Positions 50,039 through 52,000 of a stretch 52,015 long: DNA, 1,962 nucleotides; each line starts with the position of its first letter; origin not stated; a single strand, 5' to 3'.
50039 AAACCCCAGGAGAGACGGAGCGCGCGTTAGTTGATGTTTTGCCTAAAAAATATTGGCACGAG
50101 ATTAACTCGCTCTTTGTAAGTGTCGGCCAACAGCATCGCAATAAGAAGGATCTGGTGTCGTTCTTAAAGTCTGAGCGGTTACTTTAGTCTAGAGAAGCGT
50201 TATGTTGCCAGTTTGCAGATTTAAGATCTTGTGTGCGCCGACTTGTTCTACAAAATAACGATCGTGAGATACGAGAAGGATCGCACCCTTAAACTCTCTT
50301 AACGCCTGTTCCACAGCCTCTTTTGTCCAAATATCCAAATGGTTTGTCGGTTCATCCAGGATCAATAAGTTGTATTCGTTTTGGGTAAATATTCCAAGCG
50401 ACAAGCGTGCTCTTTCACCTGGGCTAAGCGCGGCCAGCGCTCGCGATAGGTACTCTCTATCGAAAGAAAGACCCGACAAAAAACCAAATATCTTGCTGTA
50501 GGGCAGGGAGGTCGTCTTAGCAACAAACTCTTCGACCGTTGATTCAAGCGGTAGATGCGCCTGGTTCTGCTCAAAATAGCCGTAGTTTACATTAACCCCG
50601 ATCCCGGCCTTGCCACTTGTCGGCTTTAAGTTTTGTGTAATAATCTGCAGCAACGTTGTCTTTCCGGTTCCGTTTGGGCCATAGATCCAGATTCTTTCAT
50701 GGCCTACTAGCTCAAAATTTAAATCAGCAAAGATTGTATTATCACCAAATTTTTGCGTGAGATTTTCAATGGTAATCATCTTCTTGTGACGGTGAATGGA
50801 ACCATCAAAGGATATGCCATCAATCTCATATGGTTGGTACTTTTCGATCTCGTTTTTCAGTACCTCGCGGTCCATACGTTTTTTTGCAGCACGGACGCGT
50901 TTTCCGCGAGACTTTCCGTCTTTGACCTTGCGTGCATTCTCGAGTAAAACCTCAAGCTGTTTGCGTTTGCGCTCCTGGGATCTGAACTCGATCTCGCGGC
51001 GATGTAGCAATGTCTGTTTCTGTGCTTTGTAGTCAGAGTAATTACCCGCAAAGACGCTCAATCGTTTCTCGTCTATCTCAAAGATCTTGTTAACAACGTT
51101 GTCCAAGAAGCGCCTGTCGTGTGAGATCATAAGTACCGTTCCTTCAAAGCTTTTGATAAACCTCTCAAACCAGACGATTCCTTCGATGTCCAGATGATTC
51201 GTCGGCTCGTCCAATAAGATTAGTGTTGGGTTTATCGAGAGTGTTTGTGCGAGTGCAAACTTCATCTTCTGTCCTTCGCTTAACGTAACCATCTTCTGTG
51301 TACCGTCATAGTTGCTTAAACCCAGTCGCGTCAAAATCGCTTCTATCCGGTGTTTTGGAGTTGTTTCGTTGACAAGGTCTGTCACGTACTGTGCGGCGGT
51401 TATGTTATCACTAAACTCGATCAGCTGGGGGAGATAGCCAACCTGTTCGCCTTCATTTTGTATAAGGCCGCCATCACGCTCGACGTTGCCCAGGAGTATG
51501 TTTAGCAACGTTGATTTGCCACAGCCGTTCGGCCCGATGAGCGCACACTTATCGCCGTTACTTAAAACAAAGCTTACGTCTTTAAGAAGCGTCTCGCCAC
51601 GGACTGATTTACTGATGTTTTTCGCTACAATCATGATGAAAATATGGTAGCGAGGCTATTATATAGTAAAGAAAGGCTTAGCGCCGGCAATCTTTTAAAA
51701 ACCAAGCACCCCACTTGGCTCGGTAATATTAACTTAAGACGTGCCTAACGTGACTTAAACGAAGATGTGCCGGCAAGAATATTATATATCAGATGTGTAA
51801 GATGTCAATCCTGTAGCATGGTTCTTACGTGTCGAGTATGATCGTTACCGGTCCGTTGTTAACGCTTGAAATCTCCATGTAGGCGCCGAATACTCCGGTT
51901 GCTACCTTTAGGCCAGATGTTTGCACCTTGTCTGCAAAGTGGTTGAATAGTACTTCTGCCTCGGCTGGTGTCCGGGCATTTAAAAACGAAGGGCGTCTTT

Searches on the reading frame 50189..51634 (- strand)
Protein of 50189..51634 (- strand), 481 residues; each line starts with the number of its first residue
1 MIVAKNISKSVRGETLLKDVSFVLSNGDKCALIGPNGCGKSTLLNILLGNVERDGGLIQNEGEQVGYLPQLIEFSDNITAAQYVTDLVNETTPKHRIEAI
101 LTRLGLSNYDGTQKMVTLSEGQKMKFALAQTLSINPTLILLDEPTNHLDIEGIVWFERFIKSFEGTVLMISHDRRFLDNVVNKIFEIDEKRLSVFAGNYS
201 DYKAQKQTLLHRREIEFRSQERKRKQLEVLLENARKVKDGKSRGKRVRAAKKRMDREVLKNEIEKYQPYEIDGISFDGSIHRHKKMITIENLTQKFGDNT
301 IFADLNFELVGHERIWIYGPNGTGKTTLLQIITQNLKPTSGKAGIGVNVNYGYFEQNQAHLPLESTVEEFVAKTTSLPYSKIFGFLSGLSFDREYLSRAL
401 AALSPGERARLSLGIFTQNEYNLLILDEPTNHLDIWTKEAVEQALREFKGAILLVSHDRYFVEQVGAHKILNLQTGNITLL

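Call 117: search_protein_families(library=pfam, proteins=[window:50189-51634:-], max_evalue=0.001)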
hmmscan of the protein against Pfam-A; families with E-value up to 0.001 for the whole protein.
window:50189-51634:- (481 aa): 30 families (the best 25 are shown)
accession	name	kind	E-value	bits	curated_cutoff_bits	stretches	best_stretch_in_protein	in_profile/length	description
PF00005.33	ABC_tran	-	3.5e-47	160.9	25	2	17-146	1-137/137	ABC transporter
PF13304.12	AAA_21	-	1.6e-18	68.3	27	2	31-65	3-43/304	AAA domain, putative AbiEii toxin, Type IV TA system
PF02463.25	SMC_N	-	1.1e-10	41.7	40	0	30-46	27-43/220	RecF/RecN/SMC N terminal domain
PF13191.12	AAA_16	-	1.1e-09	39.4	32.6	0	30-112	27-104/167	AAA ATPase domain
PF13401.12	AAA_22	-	1.4e-09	38.8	27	1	30-143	8-92/130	AAA domain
PF13555.12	AAA_29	-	9.7e-08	32.1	27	0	24-44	19-39/61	P-loop containing region of AAA domain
PF13476.12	AAA_23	-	2.7e-07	31.9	27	1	303-338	11-45/201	AAA domain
PF24883.2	NPHP3_N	-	3.5e-07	31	24.8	1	314-359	24-63/164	Nephrocystin 3, N-terminal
PF00910.28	RNA_helicase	-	4.6e-07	30.7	21.5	0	315-338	1-24/105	RNA helicase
PF00004.35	AAA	-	2e-06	28.7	21.2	0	316-337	2-23/131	ATPase family associated with various cellular activities (AAA)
PF13479.12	AAA_24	-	2.5e-06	27.9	27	0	314-332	4-22/195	AAA domain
PF01637.24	ATPase_2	-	3.4e-06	27.5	33.2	0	315-338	23-46/225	ATPase domain predominantly from Archaea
PF12848.13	ABC_tran_Xtn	-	3.7e-06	27.4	25.9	1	185-256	1-69/85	ABC transporter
PF03193.22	RsgA_GTPase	-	4.1e-06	27.2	30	0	16-56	96-135/174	RsgA GTPase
PF05729.18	NACHT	-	4.2e-06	27.1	26.7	0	314-337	2-25/167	NACHT domain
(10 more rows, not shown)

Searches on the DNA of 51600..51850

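Call 116: search_rna_families(source=window, start=51600, end=51850, threshold=evalue, max_evalue=1)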
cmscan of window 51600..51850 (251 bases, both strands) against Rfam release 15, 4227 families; matches with E-value up to 1: 0.
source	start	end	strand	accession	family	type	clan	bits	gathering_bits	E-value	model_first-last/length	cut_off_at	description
